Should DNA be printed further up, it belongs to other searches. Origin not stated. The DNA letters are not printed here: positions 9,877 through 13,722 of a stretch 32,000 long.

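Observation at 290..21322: BREX island bracketed by identical 610-bp direct repeats built from the same dead IS3 fragment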

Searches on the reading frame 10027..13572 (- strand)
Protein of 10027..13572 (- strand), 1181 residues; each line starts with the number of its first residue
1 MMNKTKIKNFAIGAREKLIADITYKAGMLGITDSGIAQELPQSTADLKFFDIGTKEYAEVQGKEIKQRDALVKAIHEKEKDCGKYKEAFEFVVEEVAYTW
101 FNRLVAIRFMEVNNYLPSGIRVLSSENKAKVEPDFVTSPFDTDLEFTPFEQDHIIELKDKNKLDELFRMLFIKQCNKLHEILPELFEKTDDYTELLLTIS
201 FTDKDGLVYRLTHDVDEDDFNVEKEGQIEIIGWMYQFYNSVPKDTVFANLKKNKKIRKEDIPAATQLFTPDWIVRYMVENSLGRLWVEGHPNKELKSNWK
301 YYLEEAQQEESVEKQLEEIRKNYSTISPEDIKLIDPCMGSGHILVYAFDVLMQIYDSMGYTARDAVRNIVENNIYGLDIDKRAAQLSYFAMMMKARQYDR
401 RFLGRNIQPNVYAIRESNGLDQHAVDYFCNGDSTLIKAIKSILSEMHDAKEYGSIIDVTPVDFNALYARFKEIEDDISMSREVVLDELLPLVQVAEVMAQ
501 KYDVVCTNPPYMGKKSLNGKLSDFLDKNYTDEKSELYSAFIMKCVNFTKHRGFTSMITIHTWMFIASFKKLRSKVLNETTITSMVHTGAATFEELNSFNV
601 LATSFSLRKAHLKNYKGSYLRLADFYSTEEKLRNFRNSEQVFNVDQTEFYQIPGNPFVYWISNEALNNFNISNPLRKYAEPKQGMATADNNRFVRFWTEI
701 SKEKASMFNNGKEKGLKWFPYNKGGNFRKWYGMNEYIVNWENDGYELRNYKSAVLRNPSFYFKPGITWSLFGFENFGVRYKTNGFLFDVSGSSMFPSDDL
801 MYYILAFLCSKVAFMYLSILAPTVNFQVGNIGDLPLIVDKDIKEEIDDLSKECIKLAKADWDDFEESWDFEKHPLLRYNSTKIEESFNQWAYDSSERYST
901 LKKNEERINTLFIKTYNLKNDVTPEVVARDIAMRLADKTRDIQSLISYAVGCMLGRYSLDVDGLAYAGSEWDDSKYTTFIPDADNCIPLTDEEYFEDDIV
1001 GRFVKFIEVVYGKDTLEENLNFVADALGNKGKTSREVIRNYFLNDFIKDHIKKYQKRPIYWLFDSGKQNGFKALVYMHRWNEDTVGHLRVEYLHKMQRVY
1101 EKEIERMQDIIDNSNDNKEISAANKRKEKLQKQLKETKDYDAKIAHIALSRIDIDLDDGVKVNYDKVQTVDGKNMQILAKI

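Call 7: search_protein_families(library=pfam, proteins=[window:10027-13572:-])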
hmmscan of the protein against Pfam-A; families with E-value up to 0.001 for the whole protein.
window:10027-13572:- (1181 aa): 2 families
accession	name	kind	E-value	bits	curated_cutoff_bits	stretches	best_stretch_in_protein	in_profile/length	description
PF07669.17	Eco57I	-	2.1e-26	93.4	25.3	1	372-589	1-167/171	Eco57I restriction-modification methylase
PF20473.4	MmeI_Mtase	-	4.9e-08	32.9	27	1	313-550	8-189/259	MmeI, DNA-methyltransferase domain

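Call 8: search_protein_families(library=padloc, proteins=[window:10027-13572:-])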
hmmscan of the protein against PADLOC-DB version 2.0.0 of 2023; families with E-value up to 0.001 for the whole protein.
window:10027-13572:- (1181 aa): 37 families (the best 25 are shown)
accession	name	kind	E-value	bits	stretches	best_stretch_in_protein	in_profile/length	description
PDLC02521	PglX|PglXI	-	0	1539.3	1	2-1180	1-1169/1174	PglX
PDLC03600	REase_MTase_IIG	-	0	1326.8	1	2-1170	1-1190/1205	Type IIG restriction enzyme-methyltransferase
PDLC02641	DrmMI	-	9e-288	955.8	1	2-1171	1-1157/1161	DrmMI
PDLC02524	PglX|PglXI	-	3.8e-200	665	1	213-880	3-684/722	PglX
PDLC02516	PglX|PglXI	-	1.3e-198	659.4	1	617-1174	2-584/593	PglX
PDLC02517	PglX|PglXI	-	7.2e-196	650.8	1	491-1171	4-690/707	PglX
PDLC02525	PglX|PglXI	-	1.4e-171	570.2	1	2-628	1-582/607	PglX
PDLC02522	PglX|PglXI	-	1.1e-146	488.4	2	326-908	419-1007/1218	PglX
PDLC02527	PglX|PglXI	-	4.1e-98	327.6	3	491-1163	546-1228/1332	PglX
PDLC02523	PglX|PglXI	-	6.4e-87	290.6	4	497-838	557-906/1428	PglX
PDLC02518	PglX|PglXI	-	5e-79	264.4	2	67-880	59-895/1412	PglX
PDLC02528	PglX|PglXI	-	1.4e-77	259.5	2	179-769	136-729/1125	PglX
PDLC02519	PglX|PglXI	-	7.1e-75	250.5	3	494-927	475-927/1241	PglX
PDLC02531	PglX|PglXI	-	8e-58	194.2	2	978-1169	155-346/359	PglX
PDLC02539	PglX|PglXI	-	3.5e-53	179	2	542-919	1-389/706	PglX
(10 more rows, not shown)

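Call 35: find_related_loci(query=window:10027-13572:-, collection=genome_contigs, flank=10000)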
Query window:10027-13572:- (1181 aa) in genome_contigs; peptide patterns used: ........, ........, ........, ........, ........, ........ (x = any residue, [..] = any of these).
121 stretches matched a pattern; 102 encode a relative of the query (tblastn E <= 1e-3); the best 80 are kept; 80 distinct loci.
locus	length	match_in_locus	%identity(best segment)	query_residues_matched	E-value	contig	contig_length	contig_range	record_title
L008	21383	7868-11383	62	2-1181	0e+0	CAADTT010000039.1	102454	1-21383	MAG TPA_asm: Lachnospiraceae bacterium, isolate HGM12126, WGS project CAADTT010000000 data, contig: ERS235548_25_k99_383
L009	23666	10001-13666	58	1-1181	0e+0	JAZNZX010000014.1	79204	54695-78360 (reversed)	MAG: Candidatus Fimenecus sp. isolate T1900044765_TS20190231.MAGScoT_cleanbin_000013 SGB_2408_k141_2460675, whole genome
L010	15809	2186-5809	53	2-1181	0e+0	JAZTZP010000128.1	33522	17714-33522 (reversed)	MAG: Clostridia bacterium isolate T1900045324_YK20190013.MAGScoT_cleanbin_000001 SGB_6406_k141_325604, whole genome shot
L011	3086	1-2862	57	232-1173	0e+0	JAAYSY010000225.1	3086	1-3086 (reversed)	MAG: Bacteroidales bacterium isolate AS23ysBPME_55 164005_AS23, whole genome shotgun sequence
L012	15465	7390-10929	48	2-1173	0e+0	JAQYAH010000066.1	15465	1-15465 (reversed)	MAG: Clostridiales bacterium isolate SUG1684 k141_3658000, whole genome shotgun sequence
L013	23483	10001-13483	48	2-1173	0e+0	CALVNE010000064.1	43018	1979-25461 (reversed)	MAG: uncultured Clostridia bacterium isolate BRZ_EH__bin128 genome assembly, contig: BRZ_EH__NODE_1494_length_43018_cov_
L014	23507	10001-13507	46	2-1173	0e+0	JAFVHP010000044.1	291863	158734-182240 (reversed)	MAG: Lachnospiraceae bacterium isolate RGIG5178 Sheep_Abomasum.Co__c1850865, whole genome shotgun sequence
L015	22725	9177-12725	45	2-1173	0e+0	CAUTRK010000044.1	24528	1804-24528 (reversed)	MAG TPA_asm: uncultured Fusobacterium sp. isolate SRR17738087_bin.3_MetaWRAP_v1.3_MAG genome assembly, contig: ERZ142115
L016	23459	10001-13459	52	1-1173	0e+0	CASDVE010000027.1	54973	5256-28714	uncultured Eubacteriales bacterium isolate A18_L2_319319_idba_bin.24 genome assembly, contig: A18_L2_319319_idba_bin.24.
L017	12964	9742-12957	47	1-1097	0e+0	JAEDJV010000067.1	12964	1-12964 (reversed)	MAG: Oscillospiraceae bacterium isolate MAG197 NODE_4540_length_12964_cov_6.476489, whole genome shotgun sequence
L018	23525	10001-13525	44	2-1164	0e+0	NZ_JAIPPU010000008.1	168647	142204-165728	MAG: Acetobacterium wieringae isolate CSMB_175 NODE_13_length_168647_cov_40.181586, whole genome shotgun sequence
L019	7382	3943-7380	46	2-1139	0e+0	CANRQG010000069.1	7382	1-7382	MAG: uncultured Bacilli bacterium isolate Lapin-017__bin44 genome assembly, contig: Lapin-017__NODE_8226_length_7382_cov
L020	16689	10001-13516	44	1-1165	0e+0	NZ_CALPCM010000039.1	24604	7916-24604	Hominisplanchenecus murintestinalis strain DSM 111139 NODE_39_length_24604_cov_26.599584, whole genome shotgun sequence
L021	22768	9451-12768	43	2-1164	0e+0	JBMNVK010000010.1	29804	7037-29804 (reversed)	MAG: Aminivibrio sp. isolate SBF912SR4HQ0023 scaffold_2851_c1, whole genome shotgun sequence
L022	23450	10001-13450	46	2-1173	0e+0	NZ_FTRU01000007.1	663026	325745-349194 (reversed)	Negativibacillus massiliensis strain Marseille-P3213T, whole genome shotgun sequence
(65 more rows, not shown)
